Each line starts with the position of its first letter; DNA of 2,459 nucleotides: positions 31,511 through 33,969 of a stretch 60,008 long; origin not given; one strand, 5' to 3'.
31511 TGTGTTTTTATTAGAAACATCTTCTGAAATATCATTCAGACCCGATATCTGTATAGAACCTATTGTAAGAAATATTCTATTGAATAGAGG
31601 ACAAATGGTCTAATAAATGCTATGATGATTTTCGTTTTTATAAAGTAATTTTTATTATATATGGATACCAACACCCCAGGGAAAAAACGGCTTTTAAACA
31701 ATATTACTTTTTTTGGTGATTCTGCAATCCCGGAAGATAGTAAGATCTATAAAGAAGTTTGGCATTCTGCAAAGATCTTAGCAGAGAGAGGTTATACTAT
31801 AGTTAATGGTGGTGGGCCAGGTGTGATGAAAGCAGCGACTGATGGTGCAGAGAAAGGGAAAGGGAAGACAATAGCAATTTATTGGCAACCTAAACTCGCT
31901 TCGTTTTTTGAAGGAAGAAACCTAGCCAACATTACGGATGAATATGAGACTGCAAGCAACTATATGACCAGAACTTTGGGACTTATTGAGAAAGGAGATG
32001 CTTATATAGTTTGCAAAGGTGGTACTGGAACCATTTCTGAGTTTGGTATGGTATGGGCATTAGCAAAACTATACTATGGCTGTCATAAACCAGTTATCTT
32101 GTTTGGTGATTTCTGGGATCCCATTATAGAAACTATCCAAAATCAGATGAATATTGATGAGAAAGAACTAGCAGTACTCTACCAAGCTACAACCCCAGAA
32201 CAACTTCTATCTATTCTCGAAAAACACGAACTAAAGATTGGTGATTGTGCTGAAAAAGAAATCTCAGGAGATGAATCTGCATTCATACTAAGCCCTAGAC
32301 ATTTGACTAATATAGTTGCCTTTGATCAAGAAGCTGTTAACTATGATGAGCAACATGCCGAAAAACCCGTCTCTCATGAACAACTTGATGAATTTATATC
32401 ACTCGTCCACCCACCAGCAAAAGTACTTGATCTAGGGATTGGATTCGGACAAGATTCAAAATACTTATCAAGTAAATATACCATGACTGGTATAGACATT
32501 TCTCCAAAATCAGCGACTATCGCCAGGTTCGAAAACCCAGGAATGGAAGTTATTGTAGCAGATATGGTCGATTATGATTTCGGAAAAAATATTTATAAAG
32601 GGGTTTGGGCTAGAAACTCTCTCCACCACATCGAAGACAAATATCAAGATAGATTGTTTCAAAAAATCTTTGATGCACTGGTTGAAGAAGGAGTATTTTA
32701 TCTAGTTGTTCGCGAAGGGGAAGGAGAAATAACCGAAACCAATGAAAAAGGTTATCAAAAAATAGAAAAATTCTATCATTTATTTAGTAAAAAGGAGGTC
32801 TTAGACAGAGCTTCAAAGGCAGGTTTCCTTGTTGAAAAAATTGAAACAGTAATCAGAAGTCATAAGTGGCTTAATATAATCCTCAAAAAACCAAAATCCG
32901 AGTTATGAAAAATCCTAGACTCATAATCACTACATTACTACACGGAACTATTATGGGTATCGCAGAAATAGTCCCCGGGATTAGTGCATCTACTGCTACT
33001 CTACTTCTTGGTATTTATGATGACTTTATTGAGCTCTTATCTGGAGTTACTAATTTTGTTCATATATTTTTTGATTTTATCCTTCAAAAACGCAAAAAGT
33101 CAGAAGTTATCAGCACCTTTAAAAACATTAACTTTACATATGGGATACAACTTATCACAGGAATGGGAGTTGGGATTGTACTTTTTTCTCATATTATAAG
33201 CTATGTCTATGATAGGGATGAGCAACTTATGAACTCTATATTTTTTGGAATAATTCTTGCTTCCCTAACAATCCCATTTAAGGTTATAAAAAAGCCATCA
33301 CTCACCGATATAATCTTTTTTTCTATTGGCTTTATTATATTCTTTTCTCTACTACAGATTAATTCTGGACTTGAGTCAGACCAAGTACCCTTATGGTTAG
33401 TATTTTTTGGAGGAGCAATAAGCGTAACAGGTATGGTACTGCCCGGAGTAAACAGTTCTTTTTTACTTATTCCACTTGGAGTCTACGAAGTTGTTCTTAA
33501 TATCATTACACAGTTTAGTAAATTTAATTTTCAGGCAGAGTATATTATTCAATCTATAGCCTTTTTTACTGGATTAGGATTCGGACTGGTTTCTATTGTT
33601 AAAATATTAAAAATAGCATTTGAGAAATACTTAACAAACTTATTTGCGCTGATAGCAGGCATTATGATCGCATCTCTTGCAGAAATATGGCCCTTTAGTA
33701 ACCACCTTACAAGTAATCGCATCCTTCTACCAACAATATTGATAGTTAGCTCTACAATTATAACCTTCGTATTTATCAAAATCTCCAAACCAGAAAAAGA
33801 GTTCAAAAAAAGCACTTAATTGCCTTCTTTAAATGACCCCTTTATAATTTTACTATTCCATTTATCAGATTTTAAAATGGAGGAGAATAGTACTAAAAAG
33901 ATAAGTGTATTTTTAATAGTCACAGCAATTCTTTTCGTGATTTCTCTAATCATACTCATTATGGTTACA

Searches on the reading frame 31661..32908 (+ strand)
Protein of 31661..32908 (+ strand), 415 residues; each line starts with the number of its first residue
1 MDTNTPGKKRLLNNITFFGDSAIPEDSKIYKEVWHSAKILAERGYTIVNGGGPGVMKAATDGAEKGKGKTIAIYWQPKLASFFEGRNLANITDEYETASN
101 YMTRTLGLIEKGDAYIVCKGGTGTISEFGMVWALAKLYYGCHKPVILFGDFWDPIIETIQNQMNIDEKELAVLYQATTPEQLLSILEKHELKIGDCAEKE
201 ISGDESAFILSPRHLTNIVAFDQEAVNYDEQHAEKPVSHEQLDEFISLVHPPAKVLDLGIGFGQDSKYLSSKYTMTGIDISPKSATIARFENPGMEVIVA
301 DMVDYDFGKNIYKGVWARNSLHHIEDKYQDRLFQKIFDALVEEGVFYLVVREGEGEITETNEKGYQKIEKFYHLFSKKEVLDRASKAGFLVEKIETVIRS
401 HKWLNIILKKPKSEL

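Call 6: search_protein_families(library=pfam, proteins=[window:31661-32908:+], max_evalue=0.001)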
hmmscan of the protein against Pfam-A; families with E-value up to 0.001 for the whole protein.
window:31661-32908:+ (415 aa): 6 families
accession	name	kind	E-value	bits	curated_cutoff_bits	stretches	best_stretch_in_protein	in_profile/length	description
PF18306.6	LDcluster4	-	3.4e-14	53.1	26.3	1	15-161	4-128/151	SLOG cluster4 family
PF13649.12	Methyltransf_25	-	1.7e-13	51.5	27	1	255-344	1-97/97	Methyltransferase domain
PF03641.19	Lysine_decarbox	-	8.4e-13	49.1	27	1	56-183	1-128/131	Possible lysine decarboxylase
PF08241.18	Methyltransf_11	-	3.5e-11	44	21.2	1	256-347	1-94/95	Methyltransferase domain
PF08242.18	Methyltransf_12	-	3.2e-05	25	30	1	256-346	1-98/98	Methyltransferase domain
PF13847.12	Methyltransf_31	-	8e-05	22.8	27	1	253-349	5-110/145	Methyltransferase domain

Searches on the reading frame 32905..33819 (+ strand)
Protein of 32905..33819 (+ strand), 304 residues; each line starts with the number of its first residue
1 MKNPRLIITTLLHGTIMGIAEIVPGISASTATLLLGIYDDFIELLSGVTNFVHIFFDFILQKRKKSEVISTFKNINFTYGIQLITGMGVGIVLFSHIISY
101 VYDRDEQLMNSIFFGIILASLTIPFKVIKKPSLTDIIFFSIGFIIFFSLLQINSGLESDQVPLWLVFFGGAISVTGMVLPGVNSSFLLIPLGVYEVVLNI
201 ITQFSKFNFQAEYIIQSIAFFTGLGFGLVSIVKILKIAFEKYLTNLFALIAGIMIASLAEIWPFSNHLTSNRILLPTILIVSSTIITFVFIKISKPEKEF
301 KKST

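Call 83: search_protein_families(library=pfam, proteins=[window:32905-33819:+], max_evalue=0.001)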
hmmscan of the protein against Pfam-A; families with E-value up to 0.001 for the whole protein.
window:32905-33819:+ (304 aa): 1 family
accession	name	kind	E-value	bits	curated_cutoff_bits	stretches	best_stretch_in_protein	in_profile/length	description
PF04018.18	VCA0040-like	-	4.2e-49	167.8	26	1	17-269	1-236/246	Undecaprenyl phosphate translocase-like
